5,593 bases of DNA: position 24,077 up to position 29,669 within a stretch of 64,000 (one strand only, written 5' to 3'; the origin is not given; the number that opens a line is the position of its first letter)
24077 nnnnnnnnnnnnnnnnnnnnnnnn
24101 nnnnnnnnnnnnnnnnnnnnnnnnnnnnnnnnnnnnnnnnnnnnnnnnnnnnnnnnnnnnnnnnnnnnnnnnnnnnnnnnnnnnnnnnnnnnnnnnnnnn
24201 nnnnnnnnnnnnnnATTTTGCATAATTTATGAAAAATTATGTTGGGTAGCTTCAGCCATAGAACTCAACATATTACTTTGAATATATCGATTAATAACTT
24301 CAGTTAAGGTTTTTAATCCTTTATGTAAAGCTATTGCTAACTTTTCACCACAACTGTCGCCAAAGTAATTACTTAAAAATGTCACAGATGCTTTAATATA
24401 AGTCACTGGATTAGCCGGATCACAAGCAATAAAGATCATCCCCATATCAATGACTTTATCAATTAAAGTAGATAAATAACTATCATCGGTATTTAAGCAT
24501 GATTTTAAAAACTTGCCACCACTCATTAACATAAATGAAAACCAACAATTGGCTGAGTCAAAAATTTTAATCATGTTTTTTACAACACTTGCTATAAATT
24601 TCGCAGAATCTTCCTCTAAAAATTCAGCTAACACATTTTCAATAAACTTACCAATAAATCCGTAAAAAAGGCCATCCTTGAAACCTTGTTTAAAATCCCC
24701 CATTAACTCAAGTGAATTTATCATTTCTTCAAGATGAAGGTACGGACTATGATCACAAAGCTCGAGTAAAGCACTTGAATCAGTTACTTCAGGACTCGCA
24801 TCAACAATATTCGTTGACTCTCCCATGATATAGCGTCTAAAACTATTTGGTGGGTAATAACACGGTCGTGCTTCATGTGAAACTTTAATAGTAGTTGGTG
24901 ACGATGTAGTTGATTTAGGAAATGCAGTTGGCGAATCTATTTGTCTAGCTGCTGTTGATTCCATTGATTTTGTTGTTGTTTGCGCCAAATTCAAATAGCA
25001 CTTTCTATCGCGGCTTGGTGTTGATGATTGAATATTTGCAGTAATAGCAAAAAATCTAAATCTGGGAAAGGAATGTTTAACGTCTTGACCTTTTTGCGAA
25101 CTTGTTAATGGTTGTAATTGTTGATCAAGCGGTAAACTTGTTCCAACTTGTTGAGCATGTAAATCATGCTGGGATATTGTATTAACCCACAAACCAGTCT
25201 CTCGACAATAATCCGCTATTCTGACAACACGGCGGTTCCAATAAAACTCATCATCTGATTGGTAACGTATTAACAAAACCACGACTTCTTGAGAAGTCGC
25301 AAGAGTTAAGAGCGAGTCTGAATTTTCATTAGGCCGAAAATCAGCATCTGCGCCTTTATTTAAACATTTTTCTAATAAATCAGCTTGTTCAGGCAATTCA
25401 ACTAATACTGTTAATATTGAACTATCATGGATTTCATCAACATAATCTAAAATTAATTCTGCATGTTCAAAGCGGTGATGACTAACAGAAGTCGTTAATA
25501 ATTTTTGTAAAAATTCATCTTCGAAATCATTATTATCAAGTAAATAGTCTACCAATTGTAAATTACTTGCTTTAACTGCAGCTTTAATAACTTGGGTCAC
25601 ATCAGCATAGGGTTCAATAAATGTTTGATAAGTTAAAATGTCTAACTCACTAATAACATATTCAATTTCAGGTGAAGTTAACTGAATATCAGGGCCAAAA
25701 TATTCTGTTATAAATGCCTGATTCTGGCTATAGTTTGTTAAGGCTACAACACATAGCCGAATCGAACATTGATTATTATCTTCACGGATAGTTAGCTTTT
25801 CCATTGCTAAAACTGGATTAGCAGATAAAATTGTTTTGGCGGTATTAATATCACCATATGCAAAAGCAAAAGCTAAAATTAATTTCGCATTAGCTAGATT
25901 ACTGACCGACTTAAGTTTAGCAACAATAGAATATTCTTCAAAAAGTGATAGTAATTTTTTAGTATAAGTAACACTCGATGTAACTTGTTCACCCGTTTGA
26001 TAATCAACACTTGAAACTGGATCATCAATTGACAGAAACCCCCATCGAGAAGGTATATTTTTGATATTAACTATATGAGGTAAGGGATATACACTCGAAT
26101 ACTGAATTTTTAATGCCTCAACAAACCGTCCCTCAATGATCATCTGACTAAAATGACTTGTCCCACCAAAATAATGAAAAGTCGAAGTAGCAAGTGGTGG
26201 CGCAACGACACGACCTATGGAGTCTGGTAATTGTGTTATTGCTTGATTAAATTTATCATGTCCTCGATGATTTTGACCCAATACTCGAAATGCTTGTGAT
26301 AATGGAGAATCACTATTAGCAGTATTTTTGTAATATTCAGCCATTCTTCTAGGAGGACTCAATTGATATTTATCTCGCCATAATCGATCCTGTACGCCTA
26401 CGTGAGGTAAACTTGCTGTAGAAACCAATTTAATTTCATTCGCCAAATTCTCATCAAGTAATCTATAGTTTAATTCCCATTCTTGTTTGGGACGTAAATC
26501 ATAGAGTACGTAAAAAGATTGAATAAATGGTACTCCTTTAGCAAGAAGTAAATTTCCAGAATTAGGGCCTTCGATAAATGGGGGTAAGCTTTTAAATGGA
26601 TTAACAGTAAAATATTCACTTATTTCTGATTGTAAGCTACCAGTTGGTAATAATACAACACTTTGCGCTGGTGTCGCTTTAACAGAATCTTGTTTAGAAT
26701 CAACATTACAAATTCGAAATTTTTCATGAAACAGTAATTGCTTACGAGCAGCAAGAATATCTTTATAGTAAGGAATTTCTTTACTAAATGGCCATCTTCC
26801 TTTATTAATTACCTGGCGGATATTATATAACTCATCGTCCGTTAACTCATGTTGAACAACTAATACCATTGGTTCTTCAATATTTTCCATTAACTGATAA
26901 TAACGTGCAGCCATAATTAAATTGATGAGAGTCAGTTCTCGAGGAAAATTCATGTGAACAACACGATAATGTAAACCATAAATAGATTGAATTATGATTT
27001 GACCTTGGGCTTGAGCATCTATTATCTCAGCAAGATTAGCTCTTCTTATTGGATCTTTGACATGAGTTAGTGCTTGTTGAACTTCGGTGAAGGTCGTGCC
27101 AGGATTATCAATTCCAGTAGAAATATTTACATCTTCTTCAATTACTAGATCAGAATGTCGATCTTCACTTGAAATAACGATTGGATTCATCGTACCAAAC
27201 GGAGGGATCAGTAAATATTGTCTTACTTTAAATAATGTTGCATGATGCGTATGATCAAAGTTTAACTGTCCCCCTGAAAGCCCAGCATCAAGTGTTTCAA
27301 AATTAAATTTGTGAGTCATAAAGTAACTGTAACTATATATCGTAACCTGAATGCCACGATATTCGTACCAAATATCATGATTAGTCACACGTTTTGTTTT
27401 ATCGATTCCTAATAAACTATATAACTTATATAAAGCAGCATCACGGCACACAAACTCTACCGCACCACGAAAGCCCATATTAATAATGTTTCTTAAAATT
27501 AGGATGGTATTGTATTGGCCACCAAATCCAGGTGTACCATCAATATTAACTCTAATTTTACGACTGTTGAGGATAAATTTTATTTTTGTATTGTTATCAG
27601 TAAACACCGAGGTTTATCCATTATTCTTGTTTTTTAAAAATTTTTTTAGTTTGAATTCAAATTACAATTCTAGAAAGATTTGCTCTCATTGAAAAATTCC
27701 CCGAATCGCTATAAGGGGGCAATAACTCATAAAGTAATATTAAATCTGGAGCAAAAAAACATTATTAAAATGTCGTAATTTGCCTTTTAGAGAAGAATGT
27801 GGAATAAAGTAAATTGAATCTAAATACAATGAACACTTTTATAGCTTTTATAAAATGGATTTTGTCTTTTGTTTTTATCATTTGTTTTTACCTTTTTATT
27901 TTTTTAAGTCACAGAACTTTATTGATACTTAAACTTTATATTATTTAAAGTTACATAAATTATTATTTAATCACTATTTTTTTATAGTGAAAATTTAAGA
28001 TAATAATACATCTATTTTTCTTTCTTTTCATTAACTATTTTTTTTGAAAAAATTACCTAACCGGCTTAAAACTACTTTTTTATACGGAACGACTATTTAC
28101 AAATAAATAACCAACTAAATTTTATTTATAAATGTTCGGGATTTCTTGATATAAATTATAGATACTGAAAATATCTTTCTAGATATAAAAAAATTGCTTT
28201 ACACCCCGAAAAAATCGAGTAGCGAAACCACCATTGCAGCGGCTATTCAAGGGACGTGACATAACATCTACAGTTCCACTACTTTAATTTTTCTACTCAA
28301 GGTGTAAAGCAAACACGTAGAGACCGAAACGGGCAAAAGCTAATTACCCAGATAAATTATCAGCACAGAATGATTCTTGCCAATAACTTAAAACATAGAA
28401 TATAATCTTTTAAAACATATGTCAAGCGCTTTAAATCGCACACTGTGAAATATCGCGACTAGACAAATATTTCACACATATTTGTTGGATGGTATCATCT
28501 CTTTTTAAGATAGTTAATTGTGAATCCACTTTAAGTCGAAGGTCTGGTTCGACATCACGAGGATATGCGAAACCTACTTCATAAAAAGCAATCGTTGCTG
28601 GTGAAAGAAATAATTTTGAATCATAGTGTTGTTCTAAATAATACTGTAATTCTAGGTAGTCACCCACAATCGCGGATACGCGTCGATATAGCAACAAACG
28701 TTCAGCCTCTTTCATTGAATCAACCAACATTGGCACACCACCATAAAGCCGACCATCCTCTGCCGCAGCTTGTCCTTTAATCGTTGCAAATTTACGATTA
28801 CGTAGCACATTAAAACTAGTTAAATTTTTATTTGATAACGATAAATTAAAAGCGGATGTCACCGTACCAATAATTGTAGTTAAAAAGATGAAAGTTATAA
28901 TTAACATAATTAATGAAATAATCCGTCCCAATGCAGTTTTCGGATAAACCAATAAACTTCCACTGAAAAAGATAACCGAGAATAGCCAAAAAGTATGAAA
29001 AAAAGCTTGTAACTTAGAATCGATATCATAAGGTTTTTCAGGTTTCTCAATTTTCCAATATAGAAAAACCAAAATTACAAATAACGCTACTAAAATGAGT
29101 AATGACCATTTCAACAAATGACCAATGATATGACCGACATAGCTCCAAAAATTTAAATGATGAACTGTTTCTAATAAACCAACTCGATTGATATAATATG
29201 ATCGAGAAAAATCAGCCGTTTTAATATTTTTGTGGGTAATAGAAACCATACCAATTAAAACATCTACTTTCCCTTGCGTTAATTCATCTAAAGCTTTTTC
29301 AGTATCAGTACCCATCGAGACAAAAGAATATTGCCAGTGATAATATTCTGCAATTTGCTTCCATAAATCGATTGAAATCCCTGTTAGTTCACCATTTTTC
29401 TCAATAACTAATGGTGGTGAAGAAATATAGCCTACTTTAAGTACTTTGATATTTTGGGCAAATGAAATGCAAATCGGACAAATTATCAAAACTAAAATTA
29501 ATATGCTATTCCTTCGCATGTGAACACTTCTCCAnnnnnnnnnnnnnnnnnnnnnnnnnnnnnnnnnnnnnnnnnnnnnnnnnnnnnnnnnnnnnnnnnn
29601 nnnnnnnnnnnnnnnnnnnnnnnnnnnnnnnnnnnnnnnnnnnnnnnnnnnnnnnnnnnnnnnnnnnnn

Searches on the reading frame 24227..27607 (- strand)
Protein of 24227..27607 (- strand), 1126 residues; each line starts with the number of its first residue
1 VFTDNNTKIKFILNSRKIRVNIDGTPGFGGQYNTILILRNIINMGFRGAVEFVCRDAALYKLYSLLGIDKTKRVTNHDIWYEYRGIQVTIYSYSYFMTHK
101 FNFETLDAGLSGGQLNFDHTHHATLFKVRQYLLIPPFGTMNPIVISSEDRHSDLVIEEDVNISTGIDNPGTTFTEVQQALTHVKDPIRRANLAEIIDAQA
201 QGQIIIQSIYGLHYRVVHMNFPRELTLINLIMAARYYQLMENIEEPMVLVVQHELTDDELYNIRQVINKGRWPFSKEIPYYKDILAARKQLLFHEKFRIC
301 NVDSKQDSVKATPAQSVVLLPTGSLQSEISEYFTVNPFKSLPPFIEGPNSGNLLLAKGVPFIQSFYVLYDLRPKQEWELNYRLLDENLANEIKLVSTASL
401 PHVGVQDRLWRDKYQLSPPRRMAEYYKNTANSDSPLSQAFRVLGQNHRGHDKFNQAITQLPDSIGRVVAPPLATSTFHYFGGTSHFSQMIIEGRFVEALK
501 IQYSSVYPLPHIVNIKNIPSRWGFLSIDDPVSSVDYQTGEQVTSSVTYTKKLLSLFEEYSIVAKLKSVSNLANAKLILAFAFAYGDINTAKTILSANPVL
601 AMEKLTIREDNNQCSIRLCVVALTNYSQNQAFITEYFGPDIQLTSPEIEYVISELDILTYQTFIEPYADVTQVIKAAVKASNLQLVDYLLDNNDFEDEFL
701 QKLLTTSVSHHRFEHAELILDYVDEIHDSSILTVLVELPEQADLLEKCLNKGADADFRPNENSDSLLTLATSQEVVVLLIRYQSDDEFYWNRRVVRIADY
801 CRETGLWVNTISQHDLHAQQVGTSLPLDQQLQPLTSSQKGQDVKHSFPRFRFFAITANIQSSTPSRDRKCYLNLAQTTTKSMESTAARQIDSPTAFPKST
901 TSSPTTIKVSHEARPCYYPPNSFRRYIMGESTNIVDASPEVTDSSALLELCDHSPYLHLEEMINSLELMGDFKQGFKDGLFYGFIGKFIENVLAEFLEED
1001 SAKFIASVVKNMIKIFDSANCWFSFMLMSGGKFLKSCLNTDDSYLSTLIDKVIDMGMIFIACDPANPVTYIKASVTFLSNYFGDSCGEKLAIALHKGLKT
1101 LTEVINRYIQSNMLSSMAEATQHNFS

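Call 14: search_protein_families(library=pfam, proteins=[window:24227-27607:-])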
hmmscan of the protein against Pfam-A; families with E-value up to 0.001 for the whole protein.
window:24227-27607:- (1126 aa): 0 families

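Call 63: search_protein_families(library=pfam, proteins=[window:24227-27607:-], max_evalue=1)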
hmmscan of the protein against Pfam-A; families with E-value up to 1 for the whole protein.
window:24227-27607:- (1126 aa): 1 family
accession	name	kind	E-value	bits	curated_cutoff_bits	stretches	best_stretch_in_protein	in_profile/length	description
PF12796.13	Ank_2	-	0.075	14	27.3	0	674-722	33-82/90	Ankyrin repeats (3 copies)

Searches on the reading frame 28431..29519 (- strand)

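Call 14: search_protein_families(library=pfam, proteins=[window:28431-29519:-])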
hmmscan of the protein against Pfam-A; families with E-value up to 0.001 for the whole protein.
window:28431-29519:- (362 aa): 3 families
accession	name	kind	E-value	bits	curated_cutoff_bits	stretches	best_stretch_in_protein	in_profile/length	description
PF00497.25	SBP_bac_3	-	4e-18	65.9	26.4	1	27-353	1-131/132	Bacterial extracellular solute-binding proteins, family 3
PF00060.32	Lig_chan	-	3.7e-06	27.2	30.8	1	141-250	12-114/146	Ligand-gated ion channel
PF10613.14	Lig_chan-Glu_bd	-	2.7e-05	24.7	30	1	28-117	4-111/115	Ligated ion channel L-glutamate- and glycine-binding site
